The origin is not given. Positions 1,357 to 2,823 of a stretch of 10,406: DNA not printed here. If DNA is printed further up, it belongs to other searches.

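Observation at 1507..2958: Orphan beta-class DNA methyltransferase with a Cys4 insertion, co-translated with a small acidic partner and with no restriction enzyme nearby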

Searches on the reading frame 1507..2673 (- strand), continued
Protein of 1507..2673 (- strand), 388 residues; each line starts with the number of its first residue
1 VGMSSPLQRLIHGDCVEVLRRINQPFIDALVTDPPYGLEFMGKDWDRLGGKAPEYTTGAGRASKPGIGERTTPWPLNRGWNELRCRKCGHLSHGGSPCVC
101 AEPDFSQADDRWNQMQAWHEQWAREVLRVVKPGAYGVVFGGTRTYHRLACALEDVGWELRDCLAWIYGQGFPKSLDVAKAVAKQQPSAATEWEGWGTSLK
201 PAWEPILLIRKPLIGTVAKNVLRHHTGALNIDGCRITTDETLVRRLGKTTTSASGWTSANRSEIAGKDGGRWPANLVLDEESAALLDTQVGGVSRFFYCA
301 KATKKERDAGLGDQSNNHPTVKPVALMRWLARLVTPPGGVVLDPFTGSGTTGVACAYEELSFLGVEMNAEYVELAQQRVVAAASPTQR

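Call 11: search_solved_structures(query=window:1507-2673:-, max_evalue=0.001, show_alignments=3)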
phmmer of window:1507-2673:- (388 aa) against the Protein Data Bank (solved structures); distinct sequences matched with E-value up to 0.001: 12.
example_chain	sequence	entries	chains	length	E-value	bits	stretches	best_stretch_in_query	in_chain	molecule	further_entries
6pbd_A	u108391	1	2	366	7.8e-21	77.7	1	303-381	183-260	Modification methylase CcrMI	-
5hfj_A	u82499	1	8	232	1.8e-19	73.2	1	312-379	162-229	Adenine specific DNA methyltransferase (DpnA)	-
5hek_A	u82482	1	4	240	1.9e-19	73.1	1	312-379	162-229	Adenine specific DNA methyltransferase (DpnA)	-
8urk_A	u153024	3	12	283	5.6e-17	65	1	317-385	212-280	Methyltransferase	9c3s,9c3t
9c3u_A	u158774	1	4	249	9.5e-16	60.9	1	317-381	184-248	Methyltransferase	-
8s9m_A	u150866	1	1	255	2.1e-10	43.3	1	313-384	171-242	DNA cytosine-N4 methyltransferase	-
8s9n_A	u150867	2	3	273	2.5e-10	43.1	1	313-384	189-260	DNA cytosine-N4 methyltransferase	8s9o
2zie_A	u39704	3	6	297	9.5e-10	41.2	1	312-380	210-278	Putative modification methylase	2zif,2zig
1g60_A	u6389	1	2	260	2.9e-08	36.3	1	316-375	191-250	Adenine-specific Methyltransferase MboIIA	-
1nw8_A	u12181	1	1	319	3.2e-07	32.9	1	315-358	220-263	MODIFICATION METHYLASE RSRI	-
1eg2_A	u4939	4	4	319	3.3e-07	32.8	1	315-358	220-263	MODIFICATION METHYLASE RSRI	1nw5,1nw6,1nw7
1boo_A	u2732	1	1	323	6.8e-06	28.5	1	317-375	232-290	PROTEIN (N-4 CYTOSINE-SPECIFIC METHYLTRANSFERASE PVU II)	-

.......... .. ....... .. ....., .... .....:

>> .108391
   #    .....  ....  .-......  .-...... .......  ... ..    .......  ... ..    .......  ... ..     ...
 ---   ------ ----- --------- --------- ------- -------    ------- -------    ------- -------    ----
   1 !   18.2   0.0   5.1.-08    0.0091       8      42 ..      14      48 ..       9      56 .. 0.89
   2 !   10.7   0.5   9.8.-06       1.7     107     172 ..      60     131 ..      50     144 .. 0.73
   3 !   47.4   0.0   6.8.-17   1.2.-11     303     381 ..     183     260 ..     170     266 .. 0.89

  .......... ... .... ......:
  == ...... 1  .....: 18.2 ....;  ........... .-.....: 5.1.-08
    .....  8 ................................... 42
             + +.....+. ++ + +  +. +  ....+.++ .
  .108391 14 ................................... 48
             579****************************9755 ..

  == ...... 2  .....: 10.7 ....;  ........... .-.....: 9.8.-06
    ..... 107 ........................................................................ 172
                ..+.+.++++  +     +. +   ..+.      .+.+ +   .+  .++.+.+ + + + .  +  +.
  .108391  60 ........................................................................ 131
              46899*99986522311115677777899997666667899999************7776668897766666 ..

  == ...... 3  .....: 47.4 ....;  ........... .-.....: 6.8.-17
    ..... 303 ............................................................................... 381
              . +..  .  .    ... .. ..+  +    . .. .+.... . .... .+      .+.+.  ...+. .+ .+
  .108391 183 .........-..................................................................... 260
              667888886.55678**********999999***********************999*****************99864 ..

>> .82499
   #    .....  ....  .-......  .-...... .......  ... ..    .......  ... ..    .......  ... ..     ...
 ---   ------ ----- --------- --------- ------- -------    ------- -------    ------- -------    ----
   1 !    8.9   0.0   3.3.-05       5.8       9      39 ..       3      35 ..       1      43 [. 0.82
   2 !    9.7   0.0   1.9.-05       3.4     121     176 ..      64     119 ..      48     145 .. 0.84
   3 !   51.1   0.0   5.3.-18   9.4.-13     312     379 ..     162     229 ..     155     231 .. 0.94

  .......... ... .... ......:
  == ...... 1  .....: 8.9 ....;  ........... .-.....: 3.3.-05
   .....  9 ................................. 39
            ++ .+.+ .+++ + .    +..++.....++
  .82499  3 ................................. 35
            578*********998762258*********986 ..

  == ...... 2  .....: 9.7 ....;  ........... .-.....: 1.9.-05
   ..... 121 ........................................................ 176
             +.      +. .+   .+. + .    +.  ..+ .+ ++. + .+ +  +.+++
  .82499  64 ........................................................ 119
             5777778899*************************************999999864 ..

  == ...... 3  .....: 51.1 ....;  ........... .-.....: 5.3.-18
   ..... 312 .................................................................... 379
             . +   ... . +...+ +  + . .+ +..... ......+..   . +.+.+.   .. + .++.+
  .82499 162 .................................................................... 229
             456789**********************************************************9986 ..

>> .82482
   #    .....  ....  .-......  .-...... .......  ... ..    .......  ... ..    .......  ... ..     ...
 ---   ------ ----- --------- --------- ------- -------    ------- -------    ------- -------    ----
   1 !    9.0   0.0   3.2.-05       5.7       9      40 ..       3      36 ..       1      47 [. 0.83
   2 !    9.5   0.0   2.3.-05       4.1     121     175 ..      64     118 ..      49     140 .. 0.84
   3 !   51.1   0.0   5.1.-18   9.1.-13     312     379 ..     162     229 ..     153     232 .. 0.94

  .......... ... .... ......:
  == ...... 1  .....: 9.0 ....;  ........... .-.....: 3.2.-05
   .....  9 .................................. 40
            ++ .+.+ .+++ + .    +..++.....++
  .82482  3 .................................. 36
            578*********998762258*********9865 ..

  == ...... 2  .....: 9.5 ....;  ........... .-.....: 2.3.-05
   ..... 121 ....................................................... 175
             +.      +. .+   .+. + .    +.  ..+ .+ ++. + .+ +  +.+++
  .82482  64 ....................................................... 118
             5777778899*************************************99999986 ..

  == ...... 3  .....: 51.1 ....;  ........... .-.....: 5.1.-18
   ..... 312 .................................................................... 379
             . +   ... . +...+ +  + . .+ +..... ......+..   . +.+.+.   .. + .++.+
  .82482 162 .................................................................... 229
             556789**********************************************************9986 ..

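Call 14: get_annotated_region(hit=H1, flank=3000)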
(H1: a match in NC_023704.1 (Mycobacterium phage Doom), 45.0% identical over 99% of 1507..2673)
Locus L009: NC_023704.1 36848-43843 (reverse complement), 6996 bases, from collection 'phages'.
description: Mycobacterium phage Doom, complete genome.
organism: Mycobacterium phage Doom (NCBI taxid 2922222)
taxonomy: Viruses; Duplodnaviria; Heunggongvirae; Uroviricota; Caudoviricetes; Fromanvirus; Fromanvirus doom
host: Mycobacterium smegmatis mc2 155; source: soil; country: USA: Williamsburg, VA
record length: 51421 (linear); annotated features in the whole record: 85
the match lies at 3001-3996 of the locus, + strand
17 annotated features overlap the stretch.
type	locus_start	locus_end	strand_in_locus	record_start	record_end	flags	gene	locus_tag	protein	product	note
CDS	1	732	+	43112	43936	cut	65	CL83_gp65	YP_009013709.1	exonuclease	gp65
CDS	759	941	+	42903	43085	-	64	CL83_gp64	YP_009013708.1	HTH DNA binding protein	gp64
CDS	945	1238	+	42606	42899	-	63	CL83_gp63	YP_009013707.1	hypothetical protein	gp63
CDS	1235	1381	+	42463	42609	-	62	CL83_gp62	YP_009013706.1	hypothetical protein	gp62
CDS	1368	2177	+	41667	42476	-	61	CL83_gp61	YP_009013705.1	DnaB-like helicase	gp61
CDS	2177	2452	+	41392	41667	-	60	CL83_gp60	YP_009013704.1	NrdH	gp60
CDS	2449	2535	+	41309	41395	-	59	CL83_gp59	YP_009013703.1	hypothetical protein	gp59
CDS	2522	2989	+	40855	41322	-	58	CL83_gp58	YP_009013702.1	endonuclease VII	gp58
CDS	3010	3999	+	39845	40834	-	57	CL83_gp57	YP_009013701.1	DNA methyltransferase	gp57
CDS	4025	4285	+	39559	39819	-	56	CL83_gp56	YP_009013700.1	hypothetical protein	gp56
CDS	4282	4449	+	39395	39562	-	55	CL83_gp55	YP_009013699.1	hypothetical protein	gp55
CDS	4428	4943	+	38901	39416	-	54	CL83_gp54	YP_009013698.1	DNA primase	gp54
CDS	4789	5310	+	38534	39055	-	53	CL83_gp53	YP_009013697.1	DNA primase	gp53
CDS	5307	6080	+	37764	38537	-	52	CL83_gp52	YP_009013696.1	phosphofructokinase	gp52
CDS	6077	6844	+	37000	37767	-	51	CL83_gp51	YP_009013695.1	metallo-phosphoesterase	gp51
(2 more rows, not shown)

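Call 15: get_annotated_region(hit=H3, flank=2000)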
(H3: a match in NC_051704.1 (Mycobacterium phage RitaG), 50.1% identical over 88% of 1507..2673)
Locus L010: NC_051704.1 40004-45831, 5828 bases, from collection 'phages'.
description: Mycobacterium phage RitaG, complete genome.
organism: Mycobacterium phage RitaG (NCBI taxid 2027900)
taxonomy: Viruses; Duplodnaviria; Heunggongvirae; Uroviricota; Caudoviricetes; Gracegardnervirinae; Cheoctovirus; Cheoctovirus ritaG
host: Mycobacterium smegmatis mc2 155; source: soil; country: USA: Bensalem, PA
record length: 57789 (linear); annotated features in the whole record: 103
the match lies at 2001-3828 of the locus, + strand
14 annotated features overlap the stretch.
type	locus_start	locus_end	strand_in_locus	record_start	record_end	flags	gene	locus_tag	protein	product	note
CDS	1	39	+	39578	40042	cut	-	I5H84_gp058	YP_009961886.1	hypothetical protein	-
CDS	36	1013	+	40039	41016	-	-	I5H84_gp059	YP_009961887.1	AAA family ATPase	RecA DNA recombinase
CDS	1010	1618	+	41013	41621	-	-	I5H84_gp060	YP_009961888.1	hypothetical protein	-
CDS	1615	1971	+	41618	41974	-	-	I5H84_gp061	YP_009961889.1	HNH endonuclease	-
CDS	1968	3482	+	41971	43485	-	-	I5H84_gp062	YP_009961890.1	DNA methyltransferase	DNA methylase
CDS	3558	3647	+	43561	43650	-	-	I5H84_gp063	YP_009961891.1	hypothetical protein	-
CDS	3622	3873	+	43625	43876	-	-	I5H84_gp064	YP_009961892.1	methyltransferase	DNA methylase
CDS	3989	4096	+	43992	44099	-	-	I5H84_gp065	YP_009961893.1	hypothetical protein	-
CDS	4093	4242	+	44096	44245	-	-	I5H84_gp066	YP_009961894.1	hypothetical protein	-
CDS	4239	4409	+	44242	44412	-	-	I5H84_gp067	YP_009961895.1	hypothetical protein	-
CDS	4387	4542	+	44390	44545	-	-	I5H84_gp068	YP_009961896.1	hypothetical protein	-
CDS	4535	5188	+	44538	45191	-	-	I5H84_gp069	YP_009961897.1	Rnase H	-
CDS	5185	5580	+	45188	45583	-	-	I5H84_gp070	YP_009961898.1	hypothetical protein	-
CDS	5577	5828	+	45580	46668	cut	-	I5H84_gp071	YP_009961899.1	DNA methyltransferase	DNA methylase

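Call 22: find_encoding_contigs(protein=P0002, flank=5000, max_places=2)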
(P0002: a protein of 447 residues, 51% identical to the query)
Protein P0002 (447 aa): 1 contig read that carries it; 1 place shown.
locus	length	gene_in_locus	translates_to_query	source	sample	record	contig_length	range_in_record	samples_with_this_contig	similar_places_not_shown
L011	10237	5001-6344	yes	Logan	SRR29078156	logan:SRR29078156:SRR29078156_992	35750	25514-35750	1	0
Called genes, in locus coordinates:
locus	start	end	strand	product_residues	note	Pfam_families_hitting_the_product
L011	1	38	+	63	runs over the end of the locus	-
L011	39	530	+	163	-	-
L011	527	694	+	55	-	-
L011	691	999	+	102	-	-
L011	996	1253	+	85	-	-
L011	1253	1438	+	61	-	-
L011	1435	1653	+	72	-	-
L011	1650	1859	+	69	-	-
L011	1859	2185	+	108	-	-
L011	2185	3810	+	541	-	-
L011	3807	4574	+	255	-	-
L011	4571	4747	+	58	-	-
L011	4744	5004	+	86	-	-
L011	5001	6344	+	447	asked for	PF01555:N6_N4_Mtase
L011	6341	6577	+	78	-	-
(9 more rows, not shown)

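Call 23: find_encoding_contigs(protein=P0007, flank=5000, max_places=2)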
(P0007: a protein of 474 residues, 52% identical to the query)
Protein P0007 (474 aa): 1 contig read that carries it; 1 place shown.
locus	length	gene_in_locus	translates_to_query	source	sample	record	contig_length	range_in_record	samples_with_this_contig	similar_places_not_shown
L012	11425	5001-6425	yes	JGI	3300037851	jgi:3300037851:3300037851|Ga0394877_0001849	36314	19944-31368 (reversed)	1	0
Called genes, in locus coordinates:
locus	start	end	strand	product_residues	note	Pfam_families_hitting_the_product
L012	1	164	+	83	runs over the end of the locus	-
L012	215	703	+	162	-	-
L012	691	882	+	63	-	-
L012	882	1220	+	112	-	-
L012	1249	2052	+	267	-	-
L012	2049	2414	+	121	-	PF12824:MRP-L20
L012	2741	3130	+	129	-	-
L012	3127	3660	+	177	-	-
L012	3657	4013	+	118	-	-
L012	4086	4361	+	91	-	-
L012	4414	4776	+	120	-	-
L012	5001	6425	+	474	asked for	PF01170:UPF0020 (faint), PF01555:N6_N4_Mtase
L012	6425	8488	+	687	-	PF00476:DNA_pol_A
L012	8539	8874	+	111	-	-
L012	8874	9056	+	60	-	-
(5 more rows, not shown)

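Call 24: find_encoding_contigs(protein=P0004, flank=5000, max_places=2)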
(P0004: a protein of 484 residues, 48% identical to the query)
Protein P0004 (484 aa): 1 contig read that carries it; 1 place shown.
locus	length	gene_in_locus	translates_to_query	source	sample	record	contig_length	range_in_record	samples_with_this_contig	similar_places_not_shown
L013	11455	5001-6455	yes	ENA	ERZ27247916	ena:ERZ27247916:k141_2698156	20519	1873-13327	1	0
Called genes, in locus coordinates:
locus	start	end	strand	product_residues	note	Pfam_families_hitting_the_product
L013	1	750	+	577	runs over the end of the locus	PF01612:DNA_pol_A_exo1, PF00476:DNA_pol_A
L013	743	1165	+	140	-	-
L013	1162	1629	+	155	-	-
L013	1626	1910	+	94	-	-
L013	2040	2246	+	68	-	-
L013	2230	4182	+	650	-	PF00176:SNF2-rel_dom, PF04851:ResIII, PF00271:Helicase_C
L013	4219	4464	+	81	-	-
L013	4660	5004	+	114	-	-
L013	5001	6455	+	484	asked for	PF01555:N6_N4_Mtase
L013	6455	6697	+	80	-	-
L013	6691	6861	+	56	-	-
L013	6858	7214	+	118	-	-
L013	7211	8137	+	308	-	PF12705:PDDEXK_1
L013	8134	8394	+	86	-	-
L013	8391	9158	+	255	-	PF13479:AAA_24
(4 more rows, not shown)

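Call 25: find_encoding_contigs(protein=P0016, flank=5000, max_places=2)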
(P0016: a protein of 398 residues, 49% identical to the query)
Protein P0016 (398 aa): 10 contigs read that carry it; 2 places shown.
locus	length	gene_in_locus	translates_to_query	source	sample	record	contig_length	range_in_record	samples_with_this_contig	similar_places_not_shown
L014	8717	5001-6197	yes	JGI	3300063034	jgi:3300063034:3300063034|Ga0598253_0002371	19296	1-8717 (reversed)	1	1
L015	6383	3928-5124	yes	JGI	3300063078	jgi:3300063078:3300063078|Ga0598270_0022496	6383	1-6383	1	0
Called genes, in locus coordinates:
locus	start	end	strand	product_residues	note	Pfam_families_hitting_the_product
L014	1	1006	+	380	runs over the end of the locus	-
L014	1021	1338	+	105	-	-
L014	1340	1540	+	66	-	-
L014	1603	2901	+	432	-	PF08241:Methyltransf_11, PF13649:Methyltransf_25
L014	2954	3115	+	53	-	-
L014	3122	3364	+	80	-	-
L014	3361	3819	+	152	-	-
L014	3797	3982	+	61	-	-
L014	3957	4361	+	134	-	-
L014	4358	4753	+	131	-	PF26666:DUF8221 (weak)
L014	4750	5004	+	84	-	-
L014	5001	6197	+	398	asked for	PF01555:N6_N4_Mtase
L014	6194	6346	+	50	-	-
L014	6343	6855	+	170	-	-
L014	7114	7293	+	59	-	-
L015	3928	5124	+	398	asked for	PF01555:N6_N4_Mtase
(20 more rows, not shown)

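Call 27: predict_structure(alignment_id=A1)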
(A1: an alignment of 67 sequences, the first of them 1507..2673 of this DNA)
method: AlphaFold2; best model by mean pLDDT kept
length: 388 residues; sequences in the alignment: 67
mean_pLDDT: 80.5   pTM: 0.80
mean pLDDT of the five models: 80.5, 80.0, 79.8, 79.4, 79.1
residues with pLDDT >= 90: 180; 70-90: 107; 50-70: 72; < 50: 29
segments of 3 or more residues with pLDDT < 50: 50-69, 72-75
pLDDT, mean of each block of 10 residues (from residue 1): 76 95 97 73 56 35 38 52 84 90 83 81 97 96 86 96 81 70 92 73 87 97 96 76 57 67 52 77 77 69 92 90 94 96 95 96 95 96 80
secondary structure, 60 per line:
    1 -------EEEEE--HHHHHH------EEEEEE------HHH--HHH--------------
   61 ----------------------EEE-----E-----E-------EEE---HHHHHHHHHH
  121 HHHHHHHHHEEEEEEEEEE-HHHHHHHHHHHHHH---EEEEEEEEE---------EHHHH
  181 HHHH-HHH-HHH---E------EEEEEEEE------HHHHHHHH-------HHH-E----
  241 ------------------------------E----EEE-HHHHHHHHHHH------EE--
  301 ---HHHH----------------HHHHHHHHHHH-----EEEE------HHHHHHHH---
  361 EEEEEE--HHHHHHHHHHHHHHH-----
elements in order: E8-12 H15-20 E27-32 E83-85 E105-107 H111-129 E130-139 H141-154 E158-166 H177-184 E203-210 H217-224 E276-278 H280-290 H304-307 H324-334 E340-343 H350-357 E361-366 H369-383

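Call 30: find_related_loci(query=A1, collection=genome_contigs, flank=4000)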
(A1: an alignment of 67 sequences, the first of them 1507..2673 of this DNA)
Query A1 (388 aa) in genome_contigs; peptide patterns used: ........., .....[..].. (x = any residue, [..] = any of these).
507 stretches matched a pattern; 490 encode a relative of the query (tblastn E <= 1e-3); the best 80 are kept; 80 distinct loci.
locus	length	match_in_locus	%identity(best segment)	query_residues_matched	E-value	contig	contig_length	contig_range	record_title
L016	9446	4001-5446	41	9-388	1e-98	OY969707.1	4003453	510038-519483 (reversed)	MAG: uncultured Solirubrobacterales bacterium isolate MFD05521.bin.2.159 genome assembly, chromosome: 1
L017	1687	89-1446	47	3-385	7e-104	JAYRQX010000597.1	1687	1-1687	MAG: Acetobacteraceae bacterium isolate XM1_ASGE3bin.15 k141_668262, whole genome shotgun sequence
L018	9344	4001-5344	43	10-379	2e-96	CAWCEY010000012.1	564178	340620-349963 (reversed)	MAG: uncultured Solirubrobacterales bacterium isolate MFD09495.bin.1.69 genome assembly, contig: contig_6877, whole geno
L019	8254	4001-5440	40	9-388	1e-93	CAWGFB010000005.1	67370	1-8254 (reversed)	MAG: uncultured Solirubrobacterales bacterium isolate MFD05705.bin.2.43 genome assembly, contig: contig_35219, whole gen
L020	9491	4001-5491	39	14-388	5e-92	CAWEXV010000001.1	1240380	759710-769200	MAG: uncultured Solirubrobacterales bacterium isolate MFD00964.bin.1.67 genome assembly, contig: contig_23689, whole gen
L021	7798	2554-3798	43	7-379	2e-91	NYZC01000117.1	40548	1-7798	MAG: Phycisphaeraceae bacterium isolate ARS65 MHASMcontig_404027, whole genome shotgun sequence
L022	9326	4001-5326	39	12-385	4e-88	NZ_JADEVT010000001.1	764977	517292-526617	Nocardioides sp. ChNu-153 Scaffold1, whole genome shotgun sequence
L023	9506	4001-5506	38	12-388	4e-88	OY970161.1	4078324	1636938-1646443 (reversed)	MAG: uncultured Solirubrobacterales bacterium isolate MFD06092.bin.1.131 genome assembly, chromosome: 1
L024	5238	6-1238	40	13-379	2e-87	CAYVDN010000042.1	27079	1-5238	MAG TPA_asm: uncultured Microthrixaceae bacterium isolate SRP257259_co1_85 genome assembly, contig: NODE_1953_length_270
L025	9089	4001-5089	42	10-378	9e-86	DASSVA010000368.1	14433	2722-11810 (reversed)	MAG TPA_asm: Solimonas sp. isolate SMAG_U581 k141_67506, whole genome shotgun sequence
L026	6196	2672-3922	40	10-379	3e-85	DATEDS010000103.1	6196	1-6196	MAG TPA_asm: Gemmatimonadota bacterium isolate SMAG_U8713 k141_1491305, whole genome shotgun sequence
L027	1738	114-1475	39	9-379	9e-90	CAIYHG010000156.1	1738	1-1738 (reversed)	MAG: uncultured Acidobacteriia bacterium isolate MJ-time_bin-8942 genome assembly, contig: bin-8942:156/200, whole genom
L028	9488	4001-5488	36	10-388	5e-85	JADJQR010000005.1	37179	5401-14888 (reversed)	MAG: bacterium isolate Fred_18-Q3-R57-64_MAXAC.288 tig00026821-10-371900, whole genome shotgun sequence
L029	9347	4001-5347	41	13-385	1e-84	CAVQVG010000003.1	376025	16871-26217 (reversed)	MAG: uncultured Actinomycetes bacterium isolate MFD10064.bin.1.15 genome assembly, contig: contig_12251, whole genome sh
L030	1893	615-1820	40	9-379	3e-88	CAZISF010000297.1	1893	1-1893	MAG TPA_asm: uncultured Caulobacter sp. isolate SRP285395_co2_22 genome assembly, contig: NODE_104995_length_1893_cov_8.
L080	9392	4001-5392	46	6-379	4e-74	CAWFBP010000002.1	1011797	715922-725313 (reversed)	MAG: uncultured Solirubrobacterales bacterium isolate MFD02472.bin.2.10 genome assembly, contig: contig_25936, whole gen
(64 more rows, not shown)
